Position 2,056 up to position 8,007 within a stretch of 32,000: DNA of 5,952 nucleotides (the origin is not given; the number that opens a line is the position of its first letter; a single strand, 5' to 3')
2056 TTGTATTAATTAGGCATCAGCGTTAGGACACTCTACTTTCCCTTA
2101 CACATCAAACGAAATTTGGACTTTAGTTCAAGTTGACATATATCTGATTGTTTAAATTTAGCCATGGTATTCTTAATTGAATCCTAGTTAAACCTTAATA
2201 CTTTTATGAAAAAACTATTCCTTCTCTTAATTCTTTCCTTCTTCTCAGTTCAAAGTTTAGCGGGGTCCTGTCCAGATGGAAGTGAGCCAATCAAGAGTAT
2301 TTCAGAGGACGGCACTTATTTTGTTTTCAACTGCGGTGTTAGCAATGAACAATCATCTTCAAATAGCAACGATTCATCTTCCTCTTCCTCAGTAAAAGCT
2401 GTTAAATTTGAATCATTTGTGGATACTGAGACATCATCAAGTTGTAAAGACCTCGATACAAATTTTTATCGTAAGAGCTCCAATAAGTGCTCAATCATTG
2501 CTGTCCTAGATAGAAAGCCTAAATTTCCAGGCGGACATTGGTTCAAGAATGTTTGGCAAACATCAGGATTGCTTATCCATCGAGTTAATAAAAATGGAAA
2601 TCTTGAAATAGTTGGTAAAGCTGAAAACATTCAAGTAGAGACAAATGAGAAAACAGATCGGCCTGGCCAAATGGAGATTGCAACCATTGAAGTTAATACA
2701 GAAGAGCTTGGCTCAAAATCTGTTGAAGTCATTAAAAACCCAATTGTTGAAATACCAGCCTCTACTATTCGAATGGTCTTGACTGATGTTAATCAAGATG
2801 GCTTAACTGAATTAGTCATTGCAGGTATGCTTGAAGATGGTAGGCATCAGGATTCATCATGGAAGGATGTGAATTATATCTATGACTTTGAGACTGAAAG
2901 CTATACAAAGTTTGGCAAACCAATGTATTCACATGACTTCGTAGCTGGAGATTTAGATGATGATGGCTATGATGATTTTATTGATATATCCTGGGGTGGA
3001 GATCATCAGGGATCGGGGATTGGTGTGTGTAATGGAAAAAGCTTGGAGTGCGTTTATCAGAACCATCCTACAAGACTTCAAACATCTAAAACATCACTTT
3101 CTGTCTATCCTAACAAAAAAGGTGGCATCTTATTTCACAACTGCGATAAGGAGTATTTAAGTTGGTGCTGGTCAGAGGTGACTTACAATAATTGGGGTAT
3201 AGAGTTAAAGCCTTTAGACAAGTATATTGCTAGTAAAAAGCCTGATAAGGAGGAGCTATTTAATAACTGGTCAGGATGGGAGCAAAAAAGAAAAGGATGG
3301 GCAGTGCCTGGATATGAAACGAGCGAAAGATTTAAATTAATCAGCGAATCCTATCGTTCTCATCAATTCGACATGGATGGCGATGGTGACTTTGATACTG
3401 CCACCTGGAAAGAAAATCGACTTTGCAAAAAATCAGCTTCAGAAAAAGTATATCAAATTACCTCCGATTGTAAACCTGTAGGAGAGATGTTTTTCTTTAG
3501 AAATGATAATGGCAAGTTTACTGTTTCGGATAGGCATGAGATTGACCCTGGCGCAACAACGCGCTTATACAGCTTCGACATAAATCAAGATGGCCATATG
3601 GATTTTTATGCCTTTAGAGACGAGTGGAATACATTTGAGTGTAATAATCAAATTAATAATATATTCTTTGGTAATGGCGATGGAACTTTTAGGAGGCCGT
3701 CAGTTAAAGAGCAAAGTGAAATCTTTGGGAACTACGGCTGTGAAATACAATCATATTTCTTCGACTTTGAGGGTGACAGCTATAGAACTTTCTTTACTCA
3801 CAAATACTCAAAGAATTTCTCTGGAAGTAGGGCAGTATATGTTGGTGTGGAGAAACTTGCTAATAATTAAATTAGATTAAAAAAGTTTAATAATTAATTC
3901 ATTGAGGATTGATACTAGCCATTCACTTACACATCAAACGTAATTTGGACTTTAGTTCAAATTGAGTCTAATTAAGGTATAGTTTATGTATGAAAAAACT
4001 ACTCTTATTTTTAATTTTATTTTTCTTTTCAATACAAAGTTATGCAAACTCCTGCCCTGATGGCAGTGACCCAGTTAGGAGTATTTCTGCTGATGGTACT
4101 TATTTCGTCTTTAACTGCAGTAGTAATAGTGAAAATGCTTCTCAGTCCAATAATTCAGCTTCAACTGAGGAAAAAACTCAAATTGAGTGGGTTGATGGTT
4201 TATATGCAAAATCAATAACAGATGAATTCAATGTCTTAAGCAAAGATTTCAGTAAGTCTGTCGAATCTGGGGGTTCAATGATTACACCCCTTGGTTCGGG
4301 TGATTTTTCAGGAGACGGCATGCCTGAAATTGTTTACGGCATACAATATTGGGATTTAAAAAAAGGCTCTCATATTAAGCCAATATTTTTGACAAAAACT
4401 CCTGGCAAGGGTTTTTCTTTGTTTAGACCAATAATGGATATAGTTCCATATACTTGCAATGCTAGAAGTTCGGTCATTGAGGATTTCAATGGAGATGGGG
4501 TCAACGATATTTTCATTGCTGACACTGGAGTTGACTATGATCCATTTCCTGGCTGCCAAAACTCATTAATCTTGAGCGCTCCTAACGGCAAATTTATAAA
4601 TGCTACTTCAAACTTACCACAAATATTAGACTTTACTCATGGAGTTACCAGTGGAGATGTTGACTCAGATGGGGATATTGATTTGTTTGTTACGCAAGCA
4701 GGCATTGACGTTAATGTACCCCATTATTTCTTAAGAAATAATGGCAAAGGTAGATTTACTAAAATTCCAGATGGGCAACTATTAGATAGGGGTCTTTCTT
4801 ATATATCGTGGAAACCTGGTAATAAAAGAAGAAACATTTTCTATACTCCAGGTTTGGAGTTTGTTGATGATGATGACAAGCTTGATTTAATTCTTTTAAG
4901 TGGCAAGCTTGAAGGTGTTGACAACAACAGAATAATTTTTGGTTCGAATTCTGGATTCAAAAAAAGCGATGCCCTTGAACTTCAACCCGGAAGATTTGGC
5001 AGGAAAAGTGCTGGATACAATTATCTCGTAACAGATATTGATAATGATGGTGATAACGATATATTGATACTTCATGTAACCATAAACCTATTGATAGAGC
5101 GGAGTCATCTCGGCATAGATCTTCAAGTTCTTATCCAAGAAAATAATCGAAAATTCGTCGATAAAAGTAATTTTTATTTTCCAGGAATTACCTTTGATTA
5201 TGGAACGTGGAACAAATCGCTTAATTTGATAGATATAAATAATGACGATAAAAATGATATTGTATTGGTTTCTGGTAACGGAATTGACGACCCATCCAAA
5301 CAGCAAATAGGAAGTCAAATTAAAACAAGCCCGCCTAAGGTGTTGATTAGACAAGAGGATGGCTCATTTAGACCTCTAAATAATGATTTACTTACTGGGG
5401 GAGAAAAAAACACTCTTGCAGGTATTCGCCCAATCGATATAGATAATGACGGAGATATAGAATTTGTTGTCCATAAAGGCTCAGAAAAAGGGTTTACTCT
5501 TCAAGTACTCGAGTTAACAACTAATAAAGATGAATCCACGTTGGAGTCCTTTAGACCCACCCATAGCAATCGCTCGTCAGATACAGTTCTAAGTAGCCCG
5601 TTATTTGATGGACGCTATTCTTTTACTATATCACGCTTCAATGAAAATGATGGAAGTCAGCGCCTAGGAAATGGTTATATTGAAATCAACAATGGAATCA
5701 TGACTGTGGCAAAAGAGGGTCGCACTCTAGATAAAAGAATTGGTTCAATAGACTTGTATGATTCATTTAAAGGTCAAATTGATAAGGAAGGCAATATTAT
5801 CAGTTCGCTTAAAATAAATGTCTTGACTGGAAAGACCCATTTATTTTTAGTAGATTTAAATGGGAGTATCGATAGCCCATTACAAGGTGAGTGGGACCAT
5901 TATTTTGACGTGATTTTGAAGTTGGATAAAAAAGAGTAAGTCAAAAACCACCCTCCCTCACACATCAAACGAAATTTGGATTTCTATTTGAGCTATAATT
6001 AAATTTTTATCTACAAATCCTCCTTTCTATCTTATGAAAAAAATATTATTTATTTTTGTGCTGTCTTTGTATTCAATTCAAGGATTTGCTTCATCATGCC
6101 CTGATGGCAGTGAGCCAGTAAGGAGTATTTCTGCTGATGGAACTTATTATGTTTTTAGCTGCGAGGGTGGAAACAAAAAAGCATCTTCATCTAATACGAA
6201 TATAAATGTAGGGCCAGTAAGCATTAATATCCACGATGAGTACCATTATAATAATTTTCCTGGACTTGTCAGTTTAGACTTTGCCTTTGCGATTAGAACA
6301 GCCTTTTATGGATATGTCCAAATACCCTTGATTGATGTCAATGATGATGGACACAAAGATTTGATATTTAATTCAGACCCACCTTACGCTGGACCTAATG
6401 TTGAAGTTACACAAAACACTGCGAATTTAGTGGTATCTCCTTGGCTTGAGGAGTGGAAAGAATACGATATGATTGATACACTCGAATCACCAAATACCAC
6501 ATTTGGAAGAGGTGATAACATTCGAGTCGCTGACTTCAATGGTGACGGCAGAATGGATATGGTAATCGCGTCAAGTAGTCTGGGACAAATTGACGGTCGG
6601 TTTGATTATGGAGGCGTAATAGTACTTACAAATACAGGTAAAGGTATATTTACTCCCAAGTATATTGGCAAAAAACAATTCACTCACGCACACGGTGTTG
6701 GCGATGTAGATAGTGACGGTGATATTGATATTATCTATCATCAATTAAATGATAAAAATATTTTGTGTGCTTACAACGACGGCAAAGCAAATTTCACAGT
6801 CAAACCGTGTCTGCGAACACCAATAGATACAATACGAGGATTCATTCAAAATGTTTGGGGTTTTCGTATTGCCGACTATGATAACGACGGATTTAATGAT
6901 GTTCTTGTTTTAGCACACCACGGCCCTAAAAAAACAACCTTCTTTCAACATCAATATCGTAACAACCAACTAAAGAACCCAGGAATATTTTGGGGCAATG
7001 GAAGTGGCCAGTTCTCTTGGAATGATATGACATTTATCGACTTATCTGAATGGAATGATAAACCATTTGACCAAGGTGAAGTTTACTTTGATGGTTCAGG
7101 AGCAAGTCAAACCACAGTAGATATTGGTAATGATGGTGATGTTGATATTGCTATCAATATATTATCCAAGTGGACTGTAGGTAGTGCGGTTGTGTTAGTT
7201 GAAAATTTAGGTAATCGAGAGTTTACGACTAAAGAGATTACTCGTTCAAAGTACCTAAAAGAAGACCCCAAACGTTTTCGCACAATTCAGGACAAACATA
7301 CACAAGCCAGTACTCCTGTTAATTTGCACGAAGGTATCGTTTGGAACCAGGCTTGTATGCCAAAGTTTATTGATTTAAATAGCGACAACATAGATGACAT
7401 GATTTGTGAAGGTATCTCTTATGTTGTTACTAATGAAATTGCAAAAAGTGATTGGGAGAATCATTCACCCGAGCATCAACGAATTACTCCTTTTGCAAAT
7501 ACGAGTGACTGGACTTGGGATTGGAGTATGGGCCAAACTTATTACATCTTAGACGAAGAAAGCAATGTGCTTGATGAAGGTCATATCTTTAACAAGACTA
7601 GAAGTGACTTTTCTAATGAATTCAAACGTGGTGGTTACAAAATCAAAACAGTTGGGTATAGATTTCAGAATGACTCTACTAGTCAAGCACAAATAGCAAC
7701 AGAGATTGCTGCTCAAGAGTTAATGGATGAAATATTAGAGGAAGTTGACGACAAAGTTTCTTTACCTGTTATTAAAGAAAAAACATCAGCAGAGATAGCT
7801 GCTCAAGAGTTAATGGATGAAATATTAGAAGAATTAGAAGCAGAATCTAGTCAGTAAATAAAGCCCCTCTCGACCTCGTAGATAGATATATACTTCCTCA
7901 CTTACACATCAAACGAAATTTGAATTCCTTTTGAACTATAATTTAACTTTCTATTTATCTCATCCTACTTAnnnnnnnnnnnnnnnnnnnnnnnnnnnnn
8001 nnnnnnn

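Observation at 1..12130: Tandem array of seven secreted proteins with a constant N-terminal address module and swapped cargo domains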

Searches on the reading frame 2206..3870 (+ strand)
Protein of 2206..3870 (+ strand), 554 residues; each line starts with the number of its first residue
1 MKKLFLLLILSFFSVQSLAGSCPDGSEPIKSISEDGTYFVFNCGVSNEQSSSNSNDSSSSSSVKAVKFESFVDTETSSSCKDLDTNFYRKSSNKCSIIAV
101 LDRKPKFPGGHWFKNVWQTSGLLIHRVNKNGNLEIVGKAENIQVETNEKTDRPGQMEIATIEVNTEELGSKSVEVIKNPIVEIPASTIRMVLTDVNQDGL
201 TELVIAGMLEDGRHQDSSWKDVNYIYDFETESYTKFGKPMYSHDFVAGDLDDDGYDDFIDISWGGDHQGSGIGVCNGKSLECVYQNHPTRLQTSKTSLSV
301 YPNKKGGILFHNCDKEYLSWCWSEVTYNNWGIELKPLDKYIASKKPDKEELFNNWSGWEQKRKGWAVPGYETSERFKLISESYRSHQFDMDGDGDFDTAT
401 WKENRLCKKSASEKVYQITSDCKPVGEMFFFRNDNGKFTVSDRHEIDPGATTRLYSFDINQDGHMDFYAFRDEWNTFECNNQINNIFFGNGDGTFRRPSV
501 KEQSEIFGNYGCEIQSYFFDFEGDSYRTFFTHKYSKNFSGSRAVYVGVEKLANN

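Call 5: search_protein_families(library=pfam, proteins=[window:2206-3870:+], max_evalue=0.1)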
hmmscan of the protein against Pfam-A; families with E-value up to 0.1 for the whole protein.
window:2206-3870:+ (554 aa): 2 families
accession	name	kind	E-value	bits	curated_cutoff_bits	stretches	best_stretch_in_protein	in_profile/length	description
PF13517.12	FG-GAP_3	-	3.8e-11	43.9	26.9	2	194-259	1-60/61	FG-GAP-like repeat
PF01839.29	FG-GAP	-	0.059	13.7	22.1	0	192-211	7-26/37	FG-GAP repeat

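Call 6: search_protein_families(library=ncbifam, proteins=[window:2206-3870:+], max_evalue=0.1)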
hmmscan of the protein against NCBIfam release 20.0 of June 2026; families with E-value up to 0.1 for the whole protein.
window:2206-3870:+ (554 aa): 2 families
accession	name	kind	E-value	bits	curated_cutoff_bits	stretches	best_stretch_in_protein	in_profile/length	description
NF033660.0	Shiga_Stx2B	exception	0.015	15.4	165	1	1-41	1-41/87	Shiga toxin Stx2 subunit B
TIGR04109.1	heme_ox_HugZ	equivalog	0.023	14.2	240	1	113-212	21-120/243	HugZ family heme oxygenase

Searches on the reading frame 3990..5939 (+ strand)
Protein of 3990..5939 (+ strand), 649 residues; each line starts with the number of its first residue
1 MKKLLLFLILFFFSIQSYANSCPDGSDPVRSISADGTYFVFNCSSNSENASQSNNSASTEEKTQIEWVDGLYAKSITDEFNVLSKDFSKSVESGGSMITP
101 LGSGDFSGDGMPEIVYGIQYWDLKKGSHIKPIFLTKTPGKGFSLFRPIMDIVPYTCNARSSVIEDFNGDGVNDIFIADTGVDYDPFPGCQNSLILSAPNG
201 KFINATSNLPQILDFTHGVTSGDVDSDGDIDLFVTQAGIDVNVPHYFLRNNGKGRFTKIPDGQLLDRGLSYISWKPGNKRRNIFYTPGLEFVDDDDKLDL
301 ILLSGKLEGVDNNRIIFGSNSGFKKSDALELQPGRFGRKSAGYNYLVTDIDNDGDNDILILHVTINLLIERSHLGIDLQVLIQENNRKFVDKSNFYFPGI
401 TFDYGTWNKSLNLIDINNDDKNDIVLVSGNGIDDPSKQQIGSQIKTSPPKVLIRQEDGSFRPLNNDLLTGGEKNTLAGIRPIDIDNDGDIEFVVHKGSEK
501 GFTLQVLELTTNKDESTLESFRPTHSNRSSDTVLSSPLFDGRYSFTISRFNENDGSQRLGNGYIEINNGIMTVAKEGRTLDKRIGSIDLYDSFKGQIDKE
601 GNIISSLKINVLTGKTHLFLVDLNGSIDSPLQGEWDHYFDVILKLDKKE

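Call 5: search_protein_families(library=pfam, proteins=[window:3990-5939:+], max_evalue=0.1)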
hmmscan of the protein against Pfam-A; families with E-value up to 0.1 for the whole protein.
window:3990-5939:+ (649 aa): 3 families
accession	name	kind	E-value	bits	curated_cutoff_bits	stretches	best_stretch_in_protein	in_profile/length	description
PF13517.12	FG-GAP_3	-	1.2e-23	83.9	26.9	4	165-234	1-61/61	FG-GAP-like repeat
PF01839.29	FG-GAP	-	0.026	14.9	22.1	0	161-177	5-21/37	FG-GAP repeat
PF16743.10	PliI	-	0.036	14.2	27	0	409-427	60-78/123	Periplasmic lysozyme inhibitor of I-type lysozyme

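Call 6: search_protein_families(library=ncbifam, proteins=[window:3990-5939:+], max_evalue=0.1)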
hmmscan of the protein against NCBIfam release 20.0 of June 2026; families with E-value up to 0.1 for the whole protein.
window:3990-5939:+ (649 aa): 1 family
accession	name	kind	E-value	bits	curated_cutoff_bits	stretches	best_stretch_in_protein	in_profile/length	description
NF038127.1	FDP_fam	subfamily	0.0081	16.6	29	1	509-569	66-127/150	DVUA0089 family protein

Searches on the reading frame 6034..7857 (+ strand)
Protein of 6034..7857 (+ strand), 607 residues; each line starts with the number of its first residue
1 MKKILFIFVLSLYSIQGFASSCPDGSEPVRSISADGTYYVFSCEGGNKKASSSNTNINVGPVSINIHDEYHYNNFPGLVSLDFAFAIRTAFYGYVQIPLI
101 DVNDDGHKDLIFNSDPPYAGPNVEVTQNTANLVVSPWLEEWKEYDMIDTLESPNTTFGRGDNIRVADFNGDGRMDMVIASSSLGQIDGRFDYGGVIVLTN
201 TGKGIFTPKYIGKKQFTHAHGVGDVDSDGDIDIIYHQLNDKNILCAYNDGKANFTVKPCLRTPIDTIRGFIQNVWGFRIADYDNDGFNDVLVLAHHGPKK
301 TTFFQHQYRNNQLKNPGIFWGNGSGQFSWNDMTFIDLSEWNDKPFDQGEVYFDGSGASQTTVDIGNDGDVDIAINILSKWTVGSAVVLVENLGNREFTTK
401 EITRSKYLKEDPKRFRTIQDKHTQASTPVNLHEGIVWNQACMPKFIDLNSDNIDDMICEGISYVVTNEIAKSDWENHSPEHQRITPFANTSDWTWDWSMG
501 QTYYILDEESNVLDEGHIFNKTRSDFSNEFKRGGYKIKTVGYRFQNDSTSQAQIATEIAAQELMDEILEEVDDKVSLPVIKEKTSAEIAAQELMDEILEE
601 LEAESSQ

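Call 5: search_protein_families(library=pfam, proteins=[window:6034-7857:+], max_evalue=0.1)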
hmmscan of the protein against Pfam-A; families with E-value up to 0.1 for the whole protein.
window:6034-7857:+ (607 aa): 5 families
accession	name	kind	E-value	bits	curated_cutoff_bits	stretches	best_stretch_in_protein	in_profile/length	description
PF13517.12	FG-GAP_3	-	8.8e-16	58.7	26.9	3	167-234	1-60/61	FG-GAP-like repeat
PF01839.29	FG-GAP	-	0.00014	22.1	22.1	1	163-184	5-26/37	FG-GAP repeat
PF12256.14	TcdB_toxin_midN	-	0.0098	15.7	24.8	0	156-184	23-51/181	Insecticide toxin TcdB middle/N-terminal region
PF16743.10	PliI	-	0.046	13.9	27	0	96-115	61-80/123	Periplasmic lysozyme inhibitor of I-type lysozyme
PF04455.17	Saccharop_dh_N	-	0.052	14.4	23.5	0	533-585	28-80/100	LOR/SDH bifunctional enzyme conserved region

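Call 6: search_protein_families(library=ncbifam, proteins=[window:6034-7857:+], max_evalue=0.1)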
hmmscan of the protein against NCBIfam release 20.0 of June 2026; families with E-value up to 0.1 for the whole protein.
window:6034-7857:+ (607 aa): 2 families
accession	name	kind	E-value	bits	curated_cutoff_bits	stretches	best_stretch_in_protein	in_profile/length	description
NF000157.1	fusid_est_FusH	equivalog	0.0049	15.6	999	1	163-250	371-454/520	fusidic acid esterase FusH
NF046077.1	LPS_M949_RS01915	subfamily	0.064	13.2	60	0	135-184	43-92/154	M949_RS01915 family surface polysaccharide biosynthesis protein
